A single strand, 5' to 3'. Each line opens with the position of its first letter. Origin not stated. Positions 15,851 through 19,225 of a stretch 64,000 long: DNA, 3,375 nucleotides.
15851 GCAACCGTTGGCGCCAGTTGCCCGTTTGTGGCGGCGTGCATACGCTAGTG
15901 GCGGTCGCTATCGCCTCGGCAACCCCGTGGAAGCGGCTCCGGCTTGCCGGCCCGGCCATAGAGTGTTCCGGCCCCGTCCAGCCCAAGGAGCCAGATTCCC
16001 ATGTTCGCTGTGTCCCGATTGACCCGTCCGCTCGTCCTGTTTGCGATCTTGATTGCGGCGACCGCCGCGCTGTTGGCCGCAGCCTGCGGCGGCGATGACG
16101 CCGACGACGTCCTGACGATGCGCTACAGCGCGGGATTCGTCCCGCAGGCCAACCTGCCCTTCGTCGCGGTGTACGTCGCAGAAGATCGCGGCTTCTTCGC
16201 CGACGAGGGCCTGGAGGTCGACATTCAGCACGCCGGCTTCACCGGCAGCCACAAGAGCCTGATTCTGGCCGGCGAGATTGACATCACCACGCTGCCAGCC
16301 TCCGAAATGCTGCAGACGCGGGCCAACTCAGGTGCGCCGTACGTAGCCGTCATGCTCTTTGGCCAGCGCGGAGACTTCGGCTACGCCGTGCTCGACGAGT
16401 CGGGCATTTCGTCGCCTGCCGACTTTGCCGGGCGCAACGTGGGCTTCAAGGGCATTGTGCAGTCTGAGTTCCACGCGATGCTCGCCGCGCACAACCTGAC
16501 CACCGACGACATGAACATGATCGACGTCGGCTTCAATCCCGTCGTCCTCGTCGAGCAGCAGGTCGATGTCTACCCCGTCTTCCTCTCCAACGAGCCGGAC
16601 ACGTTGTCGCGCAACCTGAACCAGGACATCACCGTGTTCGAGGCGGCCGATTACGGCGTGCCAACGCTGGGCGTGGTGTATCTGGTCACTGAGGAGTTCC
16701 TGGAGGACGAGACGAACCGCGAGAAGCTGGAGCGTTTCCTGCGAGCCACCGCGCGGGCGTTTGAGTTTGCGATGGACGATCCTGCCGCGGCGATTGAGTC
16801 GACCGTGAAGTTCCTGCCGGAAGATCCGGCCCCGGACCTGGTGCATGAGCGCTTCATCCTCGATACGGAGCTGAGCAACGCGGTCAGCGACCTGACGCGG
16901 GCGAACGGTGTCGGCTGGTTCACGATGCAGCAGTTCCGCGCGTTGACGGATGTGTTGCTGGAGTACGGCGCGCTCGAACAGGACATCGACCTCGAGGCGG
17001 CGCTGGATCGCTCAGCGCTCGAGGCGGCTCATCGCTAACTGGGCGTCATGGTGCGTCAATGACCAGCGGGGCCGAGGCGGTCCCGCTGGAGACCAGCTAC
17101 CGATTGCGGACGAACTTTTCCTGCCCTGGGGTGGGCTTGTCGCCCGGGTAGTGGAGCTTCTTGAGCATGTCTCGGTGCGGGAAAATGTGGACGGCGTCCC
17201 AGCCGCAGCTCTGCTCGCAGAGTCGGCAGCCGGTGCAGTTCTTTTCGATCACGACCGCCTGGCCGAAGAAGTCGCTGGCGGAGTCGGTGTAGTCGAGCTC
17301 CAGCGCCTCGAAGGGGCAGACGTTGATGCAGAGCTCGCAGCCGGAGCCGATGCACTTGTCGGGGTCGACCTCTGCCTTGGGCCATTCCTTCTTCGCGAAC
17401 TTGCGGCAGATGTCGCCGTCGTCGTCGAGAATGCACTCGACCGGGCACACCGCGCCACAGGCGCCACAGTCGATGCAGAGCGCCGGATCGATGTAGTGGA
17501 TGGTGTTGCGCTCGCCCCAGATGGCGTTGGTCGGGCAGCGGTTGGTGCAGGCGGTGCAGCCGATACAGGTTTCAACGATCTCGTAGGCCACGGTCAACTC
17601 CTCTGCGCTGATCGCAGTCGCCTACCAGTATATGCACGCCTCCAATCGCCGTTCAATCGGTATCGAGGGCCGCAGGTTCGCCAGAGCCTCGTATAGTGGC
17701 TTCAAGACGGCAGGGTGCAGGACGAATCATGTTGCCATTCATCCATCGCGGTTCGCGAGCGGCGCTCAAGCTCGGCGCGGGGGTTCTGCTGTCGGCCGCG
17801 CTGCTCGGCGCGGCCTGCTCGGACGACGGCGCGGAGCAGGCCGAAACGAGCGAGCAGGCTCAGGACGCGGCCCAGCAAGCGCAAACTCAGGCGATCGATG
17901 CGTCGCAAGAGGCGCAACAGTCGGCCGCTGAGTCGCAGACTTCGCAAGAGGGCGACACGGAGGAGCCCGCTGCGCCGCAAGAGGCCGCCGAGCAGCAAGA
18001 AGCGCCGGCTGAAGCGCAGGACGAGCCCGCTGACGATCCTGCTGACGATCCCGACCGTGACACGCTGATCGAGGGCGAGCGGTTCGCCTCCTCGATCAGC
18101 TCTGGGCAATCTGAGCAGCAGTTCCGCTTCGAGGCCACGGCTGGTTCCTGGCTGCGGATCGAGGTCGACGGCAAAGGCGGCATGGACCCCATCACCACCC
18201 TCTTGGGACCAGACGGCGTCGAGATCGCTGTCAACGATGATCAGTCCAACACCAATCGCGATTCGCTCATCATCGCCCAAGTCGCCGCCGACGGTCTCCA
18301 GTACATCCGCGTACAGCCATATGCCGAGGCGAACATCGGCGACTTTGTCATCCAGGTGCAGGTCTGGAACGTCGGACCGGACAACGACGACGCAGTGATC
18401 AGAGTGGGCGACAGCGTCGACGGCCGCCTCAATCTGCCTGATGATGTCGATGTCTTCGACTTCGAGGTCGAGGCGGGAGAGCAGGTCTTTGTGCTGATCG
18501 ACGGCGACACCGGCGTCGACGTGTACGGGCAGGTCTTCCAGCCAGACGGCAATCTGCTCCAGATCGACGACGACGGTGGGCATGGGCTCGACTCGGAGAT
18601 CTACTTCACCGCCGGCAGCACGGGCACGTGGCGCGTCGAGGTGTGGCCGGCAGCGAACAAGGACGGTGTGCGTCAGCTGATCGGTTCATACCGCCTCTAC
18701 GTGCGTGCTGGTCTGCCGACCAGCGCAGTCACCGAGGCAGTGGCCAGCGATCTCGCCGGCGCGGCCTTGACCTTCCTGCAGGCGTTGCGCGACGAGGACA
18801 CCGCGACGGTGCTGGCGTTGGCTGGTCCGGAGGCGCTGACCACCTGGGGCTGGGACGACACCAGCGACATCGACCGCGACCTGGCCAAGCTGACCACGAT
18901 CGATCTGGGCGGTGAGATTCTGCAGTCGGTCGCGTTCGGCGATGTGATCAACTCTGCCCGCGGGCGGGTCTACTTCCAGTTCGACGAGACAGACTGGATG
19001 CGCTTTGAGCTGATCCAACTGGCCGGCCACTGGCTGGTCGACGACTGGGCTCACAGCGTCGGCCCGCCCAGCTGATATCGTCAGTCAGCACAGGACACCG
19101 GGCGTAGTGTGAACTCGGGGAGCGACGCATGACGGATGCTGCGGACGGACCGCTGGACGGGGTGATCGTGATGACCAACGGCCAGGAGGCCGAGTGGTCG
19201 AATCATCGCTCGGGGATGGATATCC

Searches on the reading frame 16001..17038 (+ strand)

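Call 57: search_protein_families(library=pfam, proteins=[window:16001-17038:+], max_evalue=0.00001)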
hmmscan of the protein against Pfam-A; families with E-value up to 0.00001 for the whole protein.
window:16001-17038:+ (345 aa): 1 family
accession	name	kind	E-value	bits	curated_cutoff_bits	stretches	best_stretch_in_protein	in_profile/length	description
PF09084.16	NMT1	-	1.7e-38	133.1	20.5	1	54-264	4-216/216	NMT1/THI5 like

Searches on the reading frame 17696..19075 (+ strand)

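Call 56: search_protein_families(library=pfam, proteins=[window:17696-19075:+], max_evalue=0.00001)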
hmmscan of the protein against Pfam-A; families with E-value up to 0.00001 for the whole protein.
window:17696-19075:+ (459 aa): 1 family
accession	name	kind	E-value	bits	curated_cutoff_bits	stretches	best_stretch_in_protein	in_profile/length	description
PF04151.21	PPC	-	2.7e-14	54.2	25.9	1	250-316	1-68/70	Bacterial pre-peptidase C-terminal domain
